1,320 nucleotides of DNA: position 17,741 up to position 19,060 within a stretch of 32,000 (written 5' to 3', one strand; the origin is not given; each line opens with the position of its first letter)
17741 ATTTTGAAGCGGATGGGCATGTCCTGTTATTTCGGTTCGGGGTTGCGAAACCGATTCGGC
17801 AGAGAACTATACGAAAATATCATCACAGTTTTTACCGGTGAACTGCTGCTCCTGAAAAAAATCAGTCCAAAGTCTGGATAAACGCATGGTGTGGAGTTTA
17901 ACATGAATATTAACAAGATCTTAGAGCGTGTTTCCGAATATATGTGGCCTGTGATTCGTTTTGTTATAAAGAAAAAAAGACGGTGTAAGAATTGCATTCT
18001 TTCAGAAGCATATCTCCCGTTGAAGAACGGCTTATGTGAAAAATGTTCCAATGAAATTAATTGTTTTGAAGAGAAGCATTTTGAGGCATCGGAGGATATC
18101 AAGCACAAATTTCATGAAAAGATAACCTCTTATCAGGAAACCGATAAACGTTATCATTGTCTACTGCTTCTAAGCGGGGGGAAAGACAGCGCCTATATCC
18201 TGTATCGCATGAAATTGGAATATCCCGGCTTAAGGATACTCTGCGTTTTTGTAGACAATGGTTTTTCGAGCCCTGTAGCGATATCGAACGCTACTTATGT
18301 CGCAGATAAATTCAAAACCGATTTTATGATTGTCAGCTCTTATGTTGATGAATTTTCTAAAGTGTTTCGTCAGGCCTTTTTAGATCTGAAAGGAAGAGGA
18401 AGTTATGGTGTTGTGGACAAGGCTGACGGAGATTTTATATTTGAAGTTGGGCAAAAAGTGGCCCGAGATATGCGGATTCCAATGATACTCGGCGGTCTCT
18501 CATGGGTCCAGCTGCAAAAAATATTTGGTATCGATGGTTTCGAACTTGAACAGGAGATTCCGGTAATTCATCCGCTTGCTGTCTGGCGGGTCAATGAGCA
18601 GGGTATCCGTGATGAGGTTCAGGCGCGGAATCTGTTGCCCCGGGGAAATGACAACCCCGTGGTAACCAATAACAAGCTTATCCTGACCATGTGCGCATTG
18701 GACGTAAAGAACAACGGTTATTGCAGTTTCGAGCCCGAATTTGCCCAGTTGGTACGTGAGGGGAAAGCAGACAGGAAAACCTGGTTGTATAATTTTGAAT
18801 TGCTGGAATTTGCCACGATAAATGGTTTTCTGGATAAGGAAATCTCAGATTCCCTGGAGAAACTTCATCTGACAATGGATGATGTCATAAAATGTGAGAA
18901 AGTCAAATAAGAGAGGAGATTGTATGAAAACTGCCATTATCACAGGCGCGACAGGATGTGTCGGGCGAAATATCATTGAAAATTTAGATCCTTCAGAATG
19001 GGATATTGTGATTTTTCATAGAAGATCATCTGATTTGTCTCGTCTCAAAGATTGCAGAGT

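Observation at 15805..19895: Three-gene operon: ThiF-nitroreductase fusion, Zn-ribbon PP-loop ATPase and SDR, with no visible carrier or precursor gene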

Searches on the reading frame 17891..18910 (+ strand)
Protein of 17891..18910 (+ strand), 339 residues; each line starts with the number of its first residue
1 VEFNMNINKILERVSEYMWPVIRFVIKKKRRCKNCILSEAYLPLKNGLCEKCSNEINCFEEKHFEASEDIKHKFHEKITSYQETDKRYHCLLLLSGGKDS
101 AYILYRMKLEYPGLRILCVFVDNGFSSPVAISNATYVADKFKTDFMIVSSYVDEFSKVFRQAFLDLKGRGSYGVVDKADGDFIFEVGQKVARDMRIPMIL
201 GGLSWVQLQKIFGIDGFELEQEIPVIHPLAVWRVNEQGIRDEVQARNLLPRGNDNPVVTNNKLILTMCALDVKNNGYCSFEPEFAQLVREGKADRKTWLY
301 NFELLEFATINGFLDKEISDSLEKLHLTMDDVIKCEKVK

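Call 3: search_protein_families(library=pfam, proteins=[window:17891-18910:+], max_evalue=0.01)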
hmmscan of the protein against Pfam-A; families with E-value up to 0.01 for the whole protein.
window:17891-18910:+ (339 aa): 0 families

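Call 4: search_protein_families(library=ncbifam, proteins=[window:17891-18910:+], max_evalue=0.01)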
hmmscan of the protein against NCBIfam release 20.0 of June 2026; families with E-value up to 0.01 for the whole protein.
window:17891-18910:+ (339 aa): 4 families
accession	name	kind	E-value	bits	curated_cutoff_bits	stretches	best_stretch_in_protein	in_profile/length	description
TIGR03573.1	WbuX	subfamily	4.8e-19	69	203.2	1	31-204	3-170/344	N-acetyl sugar amidotransferase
NF038212.1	argG_rel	exception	0.0015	17.5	425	1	84-150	11-74/381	argininosuccinate synthase-related protein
NF000848.1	PRK00074.1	equivalog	0.0051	15.5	400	1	69-157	195-280/512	glutamine-hydrolyzing GMP synthase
TIGR00884.1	guaA_Cterm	equivalog_domain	0.0071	15.7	338.75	1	76-160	5-85/310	glutamine-hydrolyzing GMP synthase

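Call 10: find_homologous_proteins(query=window:17903-18907:+)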
Query window:17903-18907:+ (335 aa): 251 proteins with E <= 0.001 among 1156 candidates; the best 120 are listed.
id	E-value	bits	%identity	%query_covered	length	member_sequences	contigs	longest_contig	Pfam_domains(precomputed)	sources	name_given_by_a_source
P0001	2.0e-224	762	99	100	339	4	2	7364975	-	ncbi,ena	-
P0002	8.6e-172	589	75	99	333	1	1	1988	-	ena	-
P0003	1.3e-158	546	73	97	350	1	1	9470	-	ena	-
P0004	4.2e-156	538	69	99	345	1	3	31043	-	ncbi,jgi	jgi:hypothetical protein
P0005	2.5e-155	535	75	92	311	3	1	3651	-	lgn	-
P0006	6.4e-148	511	70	95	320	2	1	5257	-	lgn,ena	-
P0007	1.1e-147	510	75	87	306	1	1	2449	-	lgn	-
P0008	1.5e-128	447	61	96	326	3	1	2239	-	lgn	-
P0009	2.8e-122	427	55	99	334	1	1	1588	PF02540.24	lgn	-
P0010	1.2e-121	425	57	99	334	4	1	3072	-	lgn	-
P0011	1.9e-121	424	57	99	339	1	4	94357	-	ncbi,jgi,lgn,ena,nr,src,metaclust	ncbi:MAG: hypothetical protein A2452_05635 [Candidatus Firestonebacteria bacterium RIFOXYC2_FULL_39_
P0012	4.1e-121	423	58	99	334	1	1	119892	-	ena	-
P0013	8.3e-121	422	55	99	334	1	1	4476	PF02540.24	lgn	-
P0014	3.2e-120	420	56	98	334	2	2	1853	-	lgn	-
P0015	4.1e-119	416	56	99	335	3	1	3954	-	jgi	jgi:hypothetical protein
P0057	2.6e-101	358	50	99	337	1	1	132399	-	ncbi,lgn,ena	-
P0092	3.1e-91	325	48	96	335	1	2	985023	-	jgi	jgi:3'-phosphoadenosine 5'-phosphosulfate sulfotransferase (PAPS reductase)/FAD synthetase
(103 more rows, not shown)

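Call 11: search_solved_structures(query=window:17903-18907:+, max_evalue=1, show_alignments=2)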
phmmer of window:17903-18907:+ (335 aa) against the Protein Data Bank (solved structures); distinct sequences matched with E-value up to 1: 4.
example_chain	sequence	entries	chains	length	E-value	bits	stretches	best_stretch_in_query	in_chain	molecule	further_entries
2dpl_A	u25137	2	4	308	0.15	14.8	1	71-205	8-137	GMP synthase [glutamine-hydrolyzing] subunit B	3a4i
5mko_A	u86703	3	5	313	0.36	13.6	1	56-123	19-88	TtuA PH0300 | PH0300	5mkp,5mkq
8wex_A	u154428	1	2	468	0.41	13.4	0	63-111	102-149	N-acetyl sugar amidotransferase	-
3vrh_A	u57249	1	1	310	0.41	13.4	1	57-123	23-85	Putative uncharacterized protein PH0300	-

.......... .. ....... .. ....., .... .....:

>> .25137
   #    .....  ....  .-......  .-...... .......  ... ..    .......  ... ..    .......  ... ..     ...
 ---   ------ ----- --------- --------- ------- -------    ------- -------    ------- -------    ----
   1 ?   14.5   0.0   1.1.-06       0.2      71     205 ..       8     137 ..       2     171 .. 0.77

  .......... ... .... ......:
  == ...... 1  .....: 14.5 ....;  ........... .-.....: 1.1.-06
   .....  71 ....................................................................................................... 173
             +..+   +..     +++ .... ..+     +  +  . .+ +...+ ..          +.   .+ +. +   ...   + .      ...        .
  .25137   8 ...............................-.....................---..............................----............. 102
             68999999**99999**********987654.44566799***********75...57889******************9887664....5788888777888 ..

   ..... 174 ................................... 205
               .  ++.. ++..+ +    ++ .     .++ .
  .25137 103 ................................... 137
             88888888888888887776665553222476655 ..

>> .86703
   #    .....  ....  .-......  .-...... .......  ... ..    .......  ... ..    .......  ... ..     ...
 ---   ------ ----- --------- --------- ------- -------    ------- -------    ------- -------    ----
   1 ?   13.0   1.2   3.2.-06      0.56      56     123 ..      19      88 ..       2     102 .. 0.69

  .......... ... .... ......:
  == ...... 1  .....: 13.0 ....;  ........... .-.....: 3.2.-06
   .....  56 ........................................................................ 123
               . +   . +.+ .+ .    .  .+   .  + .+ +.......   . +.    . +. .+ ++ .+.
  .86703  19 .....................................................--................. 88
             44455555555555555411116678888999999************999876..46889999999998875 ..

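Call 13: find_encoding_contigs(protein=P0001, flank=10000, max_places=2)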
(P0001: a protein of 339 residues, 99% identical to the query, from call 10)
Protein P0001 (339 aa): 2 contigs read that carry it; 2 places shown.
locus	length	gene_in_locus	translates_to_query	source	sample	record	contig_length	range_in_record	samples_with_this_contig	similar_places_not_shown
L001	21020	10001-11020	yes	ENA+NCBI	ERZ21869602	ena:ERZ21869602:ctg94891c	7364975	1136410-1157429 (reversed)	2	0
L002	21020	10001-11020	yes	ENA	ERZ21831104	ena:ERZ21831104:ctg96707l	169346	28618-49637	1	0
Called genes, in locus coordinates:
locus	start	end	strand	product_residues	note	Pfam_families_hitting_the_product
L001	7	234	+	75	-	-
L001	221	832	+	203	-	-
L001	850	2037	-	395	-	PF13444:Acetyltransf_5 (weak), PF21926:FeeM, PF00027:cNMP_binding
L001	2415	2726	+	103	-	PF20126:TumE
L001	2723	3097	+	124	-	-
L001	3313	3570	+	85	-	PF07927:HicA_toxin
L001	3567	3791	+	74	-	PF15970:HicB-like_2 (weak), PF15919:HicB_lk_antitox (weak)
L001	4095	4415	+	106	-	PF01909:NTP_transf_2, PF18765:Polbeta (weak)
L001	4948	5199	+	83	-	-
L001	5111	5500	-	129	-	PF01850:PIN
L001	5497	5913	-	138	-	-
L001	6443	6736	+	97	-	PF02604:PhdYeFM_antitox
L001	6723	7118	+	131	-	PF01850:PIN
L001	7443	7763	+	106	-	PF13366:PDDEXK_3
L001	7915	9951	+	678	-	PF00881:Nitroreductase (faint), PF00899:ThiF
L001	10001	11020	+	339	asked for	-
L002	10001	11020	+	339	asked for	-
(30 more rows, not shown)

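Call 14: find_related_loci(query=A1, collection=genome_contigs, flank=8000)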
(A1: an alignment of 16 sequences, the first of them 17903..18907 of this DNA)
Query A1 (335 aa) in genome_contigs; peptide patterns used: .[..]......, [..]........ (x = any residue, [..] = any of these).
145 stretches matched a pattern; 85 encode a relative of the query (tblastn E <= 1e-3); the best 80 are kept; 78 distinct loci.
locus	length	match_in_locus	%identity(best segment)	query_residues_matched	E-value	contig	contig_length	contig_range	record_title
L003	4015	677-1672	57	1-330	5e-128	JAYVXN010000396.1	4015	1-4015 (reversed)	MAG: Bdellovibrionales bacterium isolate GL85_DN_concoct_86 GL85_DN_concoct_86_395, whole genome shotgun sequence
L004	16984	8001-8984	56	4-330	4e-125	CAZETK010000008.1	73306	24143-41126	MAG TPA_asm: uncultured Pseudobdellovibrionaceae bacterium isolate SRP144015_co1_16 genome assembly, contig: NODE_188_le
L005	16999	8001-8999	53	1-330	2e-114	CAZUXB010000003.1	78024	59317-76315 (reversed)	MAG TPA_asm: uncultured Rickettsiales bacterium isolate SRP278252_co2_161 genome assembly, contig: NODE_468_length_78024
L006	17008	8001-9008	50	1-330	1e-110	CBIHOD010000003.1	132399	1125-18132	MAG TPA_asm: uncultured Burkholderiales bacterium isolate SRR18156197_binner13_Refined_28 genome assembly, contig: ERZ27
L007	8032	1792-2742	52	14-328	8e-110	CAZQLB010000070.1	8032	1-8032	MAG TPA_asm: uncultured Pseudobdellovibrionaceae bacterium isolate SRP296810_co1_2 genome assembly, contig: NODE_12199_l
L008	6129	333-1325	50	1-329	1e-108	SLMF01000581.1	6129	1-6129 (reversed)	MAG: Planctomycetaceae bacterium isolate CSSed165cm_346 CSSed16-5cm-61829, whole genome shotgun sequence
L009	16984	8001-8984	48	7-329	6e-107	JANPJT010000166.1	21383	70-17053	MAG: Pseudomonadota bacterium isolate VAR_61_metabat_364 VAR_61_k141_4052921, whole genome shotgun sequence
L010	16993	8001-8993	50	1-330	6e-106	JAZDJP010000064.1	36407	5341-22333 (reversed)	MAG: Planctomycetota bacterium isolate MEGAHIT-group-0.494 k141_4490466, whole genome shotgun sequence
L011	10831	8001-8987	50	4-329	4e-106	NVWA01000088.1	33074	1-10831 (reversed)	MAG: Planctomycetota bacterium isolate NORP49 Contig_source1383C_23127, whole genome shotgun sequence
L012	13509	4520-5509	49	1-330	5e-105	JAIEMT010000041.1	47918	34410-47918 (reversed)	MAG: bacterium isolate co.spades.CONCOCT.2.5kb_126 c_000000000023, whole genome shotgun sequence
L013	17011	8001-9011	47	1-334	2e-103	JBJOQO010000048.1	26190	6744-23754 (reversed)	MAG: Pseudomonadota bacterium isolate yakimariver_2019_sw_WHONDRS-S19S_0060_A_bin.28 scaffold_0000290, whole genome shot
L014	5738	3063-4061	48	1-332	2e-102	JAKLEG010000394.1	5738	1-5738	MAG: Myxococcota bacterium isolate RA.bin128 RA.bin128_394, whole genome shotgun sequence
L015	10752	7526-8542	49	1-330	8e-100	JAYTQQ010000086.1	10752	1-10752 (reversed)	MAG: Bdellovibrionales bacterium isolate GFS_4694 GFS_4694_85, whole genome shotgun sequence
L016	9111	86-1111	45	1-335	3e-98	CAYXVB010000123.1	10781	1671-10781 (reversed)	MAG TPA_asm: uncultured Bacteriovoracaceae bacterium isolate SRP342105_co1_315 genome assembly, contig: NODE_8412_length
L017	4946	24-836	56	61-330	4e-98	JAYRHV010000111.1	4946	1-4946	MAG: Candidatus Omnitrophota bacterium isolate SZ_szas25bin.37 k141_441857, whole genome shotgun sequence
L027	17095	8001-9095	35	5-328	3e-67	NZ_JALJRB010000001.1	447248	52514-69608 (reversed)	Desulfatitalea alkaliphila strain M08but 1, whole genome shotgun sequence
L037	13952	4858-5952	33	5-324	3e-58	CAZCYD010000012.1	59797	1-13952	MAG TPA_asm: uncultured Pseudobdellovibrionaceae bacterium isolate binchicken_co350_57 genome assembly, contig: NODE_779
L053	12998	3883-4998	29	10-328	2e-49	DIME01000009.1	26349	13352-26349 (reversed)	MAG TPA_asm: Candidatus Accumulibacter vicinus isolate UBA5574 UBA5574_contig_271, whole genome shotgun sequence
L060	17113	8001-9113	29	10-328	4e-47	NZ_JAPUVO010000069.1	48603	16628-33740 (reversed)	MAG: Propionivibrio sp. isolate MAG Bin178 bin178_k141_217, whole genome shotgun sequence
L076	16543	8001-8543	30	23-204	3e-11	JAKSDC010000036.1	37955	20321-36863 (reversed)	MAG: Chlorobiales bacterium isolate MAG.395 k141_3189214, whole genome shotgun sequence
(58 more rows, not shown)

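Call 16: find_encoding_contigs(protein=P0011, flank=10000, max_places=1)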
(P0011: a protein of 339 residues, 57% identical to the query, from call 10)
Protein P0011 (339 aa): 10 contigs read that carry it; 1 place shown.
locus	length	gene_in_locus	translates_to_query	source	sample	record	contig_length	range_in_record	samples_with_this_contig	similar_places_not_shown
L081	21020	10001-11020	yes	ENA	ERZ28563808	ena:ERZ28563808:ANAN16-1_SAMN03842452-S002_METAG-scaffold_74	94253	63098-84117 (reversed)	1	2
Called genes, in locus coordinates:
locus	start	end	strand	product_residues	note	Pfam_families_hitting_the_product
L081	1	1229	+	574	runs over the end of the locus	PF01075:Glyco_transf_9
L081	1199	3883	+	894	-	PF13439:Glyco_transf_4, PF20706:GT4-conflict (weak), PF00534:Glycos_transf_1, PF13692:Glyco_trans_1_4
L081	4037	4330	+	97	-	PF01541:GIY-YIG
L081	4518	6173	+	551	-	PF13600:DUF4140, PF13598:DUF4139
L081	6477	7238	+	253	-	-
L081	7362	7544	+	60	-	-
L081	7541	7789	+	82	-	PF13751:DDE_Tnp_1_6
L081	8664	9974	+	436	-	PF04101:Glyco_tran_28_C, PF06722:EryCIII-like_C, PF00201:UDPGT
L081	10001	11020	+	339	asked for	-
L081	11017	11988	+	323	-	PF01073:3Beta_HSD, PF01370:Epimerase, PF02719:Polysacc_synt_2, PF04321:RmlD_sub_bind, PF05368:NmrA, PF13460:NAD_binding_10, PF16363:GDP_Man_Dehyd, PF07993:NAD_binding_4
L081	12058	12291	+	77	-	-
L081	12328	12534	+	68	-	-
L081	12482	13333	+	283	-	PF00198:2-oxoacid_dh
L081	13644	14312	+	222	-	PF01726:LexA_DNA_bind, PF00717:Peptidase_S24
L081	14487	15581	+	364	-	PF00154:RecA_N, PF08423:Rad51, PF06745:ATPase (weak), PF27531:MT3502_N, PF21096:RecA_C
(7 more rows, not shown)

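Call 17: find_encoding_contigs(protein=P0057, flank=10000, max_places=1)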
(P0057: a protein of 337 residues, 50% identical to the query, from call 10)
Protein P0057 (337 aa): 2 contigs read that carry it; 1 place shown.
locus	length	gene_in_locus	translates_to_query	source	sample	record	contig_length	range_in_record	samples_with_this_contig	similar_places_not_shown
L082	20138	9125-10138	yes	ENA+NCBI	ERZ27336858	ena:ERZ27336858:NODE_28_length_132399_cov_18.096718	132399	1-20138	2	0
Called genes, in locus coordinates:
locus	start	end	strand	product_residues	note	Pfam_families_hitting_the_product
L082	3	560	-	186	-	?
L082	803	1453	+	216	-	PF00072:Response_reg, PF00196:GerE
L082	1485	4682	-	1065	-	PF07696:7TMR-DISMED2, PF07695:7TMR-DISM_7TM, PF00512:HisKA, PF02518:HATPase_c, PF00072:Response_reg, PF01627:Hpt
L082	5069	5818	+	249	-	PF21926:FeeM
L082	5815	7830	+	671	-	PF00881:Nitroreductase (faint), PF00899:ThiF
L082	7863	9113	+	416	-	PF06722:EryCIII-like_C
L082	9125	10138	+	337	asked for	-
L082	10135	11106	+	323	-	PF01073:3Beta_HSD, PF01370:Epimerase, PF02719:Polysacc_synt_2 (weak), PF04321:RmlD_sub_bind, PF05368:NmrA (weak), PF13460:NAD_binding_10, PF16363:GDP_Man_Dehyd, PF07993:NAD_binding_4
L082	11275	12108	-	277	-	PF00106:adh_short, PF01370:Epimerase, PF08659:KR, PF23441:SDR (weak), PF13460:NAD_binding_10 (weak), PF13561:adh_short_C2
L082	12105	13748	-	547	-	PF00890:FAD_binding_2 (weak), PF13450:NAD_binding_8 (faint), PF00732:GMC_oxred_N (weak), PF05199:GMC_oxred_C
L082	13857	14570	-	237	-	PF00132:Hexapep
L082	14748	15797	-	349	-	PF00005:ABC_tran, PF13304:AAA_21 (faint), PF08352:oligo_HPY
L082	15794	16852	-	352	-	PF00005:ABC_tran, PF08352:oligo_HPY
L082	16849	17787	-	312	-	PF12911:OppC_N, PF00528:BPD_transp_1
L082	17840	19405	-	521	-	PF00496:SBP_bac_5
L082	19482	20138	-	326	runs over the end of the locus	PF19300:BPD_transp_1_N, PF00528:BPD_transp_1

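Call 18: find_encoding_contigs(protein=P0092, flank=10000, max_places=1)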
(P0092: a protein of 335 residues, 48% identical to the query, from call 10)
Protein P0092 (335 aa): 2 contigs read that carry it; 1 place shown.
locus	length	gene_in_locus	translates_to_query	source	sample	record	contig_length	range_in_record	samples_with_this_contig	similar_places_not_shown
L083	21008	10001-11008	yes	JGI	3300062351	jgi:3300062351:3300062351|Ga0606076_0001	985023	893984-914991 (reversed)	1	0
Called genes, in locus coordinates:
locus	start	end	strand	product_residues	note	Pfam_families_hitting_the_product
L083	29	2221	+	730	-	-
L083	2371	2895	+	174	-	-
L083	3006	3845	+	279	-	PF04525:LOR (faint)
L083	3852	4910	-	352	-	PF01435:Peptidase_M48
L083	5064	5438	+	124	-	-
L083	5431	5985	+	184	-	-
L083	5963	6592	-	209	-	PF02463:SMC_N (weak), PF00005:ABC_tran, PF13304:AAA_21 (faint)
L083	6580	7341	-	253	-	PF03649:UPF0014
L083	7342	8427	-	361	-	PF04107:GCS2 (weak)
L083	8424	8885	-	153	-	PF03929:PepSY_TM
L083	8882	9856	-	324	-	-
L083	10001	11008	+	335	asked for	-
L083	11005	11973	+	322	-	PF01073:3Beta_HSD, PF01370:Epimerase, PF02719:Polysacc_synt_2, PF04321:RmlD_sub_bind, PF05368:NmrA, PF13460:NAD_binding_10, PF16363:GDP_Man_Dehyd, PF07993:NAD_binding_4, +1 more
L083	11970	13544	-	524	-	PF12729:4HB_MCP_1, PF00015:MCPsignal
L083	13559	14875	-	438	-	PF07396:Porin_O_P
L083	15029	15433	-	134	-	PF00072:Response_reg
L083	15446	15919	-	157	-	PF01584:CheW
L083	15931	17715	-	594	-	PF01627:Hpt, PF02895:H-kinase_dim (weak), PF02518:HATPase_c, PF01584:CheW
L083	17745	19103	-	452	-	PF00072:Response_reg, PF01339:CheB_methylest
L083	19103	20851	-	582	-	PF01739:CheR, PF00072:Response_reg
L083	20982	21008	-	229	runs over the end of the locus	-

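Call 36: search_solved_structures(query=A1, max_evalue=1, show_alignments=3)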
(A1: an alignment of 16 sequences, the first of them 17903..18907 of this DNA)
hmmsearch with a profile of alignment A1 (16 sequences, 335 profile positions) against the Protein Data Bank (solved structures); distinct sequences matched with E-value up to 1: 21.
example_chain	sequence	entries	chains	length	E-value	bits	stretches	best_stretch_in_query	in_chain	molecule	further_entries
6scy_B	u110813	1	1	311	1.1e-05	27.8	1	45-141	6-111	[4Fe-4S]-dependent U34-ARNt thiolase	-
6scy_A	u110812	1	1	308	1.1e-05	27.8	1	45-141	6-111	[4Fe-4S]-dependent U34-ARNt thiolase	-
8wex_A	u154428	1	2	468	0.00029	23.1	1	41-109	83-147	N-acetyl sugar amidotransferase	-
2vxo_A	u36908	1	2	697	0.00036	22.8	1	80-148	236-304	GMP SYNTHASE [GLUTAMINE-HYDROLYZING]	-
8cnz_A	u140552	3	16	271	0.0024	20.1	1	85-140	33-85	NAD_synthase domain-containing protein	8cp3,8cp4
4f4h_A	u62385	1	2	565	0.14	14.3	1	78-172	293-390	Glutamine dependent NAD+ synthetase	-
5kha_A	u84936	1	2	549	0.18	14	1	72-157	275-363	Glutamine-dependent NAD+ synthetase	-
5mko_A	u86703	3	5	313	0.18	14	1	45-112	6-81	TtuA PH0300 | PH0300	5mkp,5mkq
3vrh_A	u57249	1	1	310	0.2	13.8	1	45-112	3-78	Putative uncharacterized protein PH0300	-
3rjz_A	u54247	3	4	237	0.26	13.4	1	86-121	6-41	N-type ATP pyrophosphatase superfamily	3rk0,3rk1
2e18_A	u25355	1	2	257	0.34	13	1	72-157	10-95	NH(3)-dependent NAD(+) synthetase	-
1ni5_A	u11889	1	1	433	0.35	13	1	86-146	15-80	Putative cell cycle protein mesJ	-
3p52_A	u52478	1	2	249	0.4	12.8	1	66-155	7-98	NH(3)-dependent NAD(+) synthetase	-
2pg3_A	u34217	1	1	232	0.63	12.2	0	87-139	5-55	Queuosine biosynthesis protein queC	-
3tqi_A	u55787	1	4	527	0.88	11.7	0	70-157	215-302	GMP synthase [glutamine-hydrolyzing]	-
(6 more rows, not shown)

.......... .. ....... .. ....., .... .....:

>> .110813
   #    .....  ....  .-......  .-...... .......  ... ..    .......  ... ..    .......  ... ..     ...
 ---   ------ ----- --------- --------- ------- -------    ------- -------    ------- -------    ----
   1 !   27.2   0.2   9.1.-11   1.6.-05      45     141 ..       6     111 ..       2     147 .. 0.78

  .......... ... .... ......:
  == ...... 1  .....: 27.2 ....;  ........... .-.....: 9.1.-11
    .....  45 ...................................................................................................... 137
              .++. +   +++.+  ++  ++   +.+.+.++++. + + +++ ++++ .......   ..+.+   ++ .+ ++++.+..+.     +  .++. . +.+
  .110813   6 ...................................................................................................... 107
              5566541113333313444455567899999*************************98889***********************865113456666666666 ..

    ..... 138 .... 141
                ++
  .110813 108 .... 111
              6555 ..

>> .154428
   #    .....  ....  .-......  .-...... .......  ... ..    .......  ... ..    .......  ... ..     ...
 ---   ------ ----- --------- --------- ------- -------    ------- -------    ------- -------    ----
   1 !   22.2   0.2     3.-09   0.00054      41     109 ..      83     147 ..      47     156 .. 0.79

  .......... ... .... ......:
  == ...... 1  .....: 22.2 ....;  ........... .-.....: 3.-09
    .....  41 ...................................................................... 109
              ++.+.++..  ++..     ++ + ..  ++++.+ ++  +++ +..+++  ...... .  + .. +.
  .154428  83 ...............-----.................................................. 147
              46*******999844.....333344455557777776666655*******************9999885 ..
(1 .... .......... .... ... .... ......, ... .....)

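Call 42: predict_structure(alignment_id=A1)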
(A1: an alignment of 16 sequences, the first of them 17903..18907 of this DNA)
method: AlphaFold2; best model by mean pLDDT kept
length: 335 residues; sequences in the alignment: 16
mean_pLDDT: 89.8   pTM: 0.85
mean pLDDT of the five models: 89.8, 89.3, 88.5, 88.4, 83.6
residues with pLDDT >= 90: 239; 70-90: 81; 50-70: 8; < 50: 7
segments of 3 or more residues with pLDDT < 50: 54-57, 333-335
pLDDT, mean of each block of 10 residues (from residue 1): 79 89 92 94 92 55 90 94 97 95 97 97 93 98 97 96 87 93 98 95 84 92 93 88 89 78 93 91 83 92 93 93 92 43
secondary structure, 60 per line:
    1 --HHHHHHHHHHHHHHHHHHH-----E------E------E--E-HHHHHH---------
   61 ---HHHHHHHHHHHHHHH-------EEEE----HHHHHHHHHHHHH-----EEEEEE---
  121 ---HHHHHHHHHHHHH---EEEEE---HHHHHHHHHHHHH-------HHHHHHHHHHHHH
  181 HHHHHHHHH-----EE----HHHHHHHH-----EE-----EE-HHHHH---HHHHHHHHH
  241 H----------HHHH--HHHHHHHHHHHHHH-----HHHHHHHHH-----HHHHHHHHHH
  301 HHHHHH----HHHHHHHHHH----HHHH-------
elements in order: H3-21 H46-51 H64-78 E86-89 H94-106 E112-117 H124-136 E140-144 H148-160 H168-189 H201-208 H224-228 H232-241 H252-255 H258-271 H277-285 H291-306 H311-320 H325-328
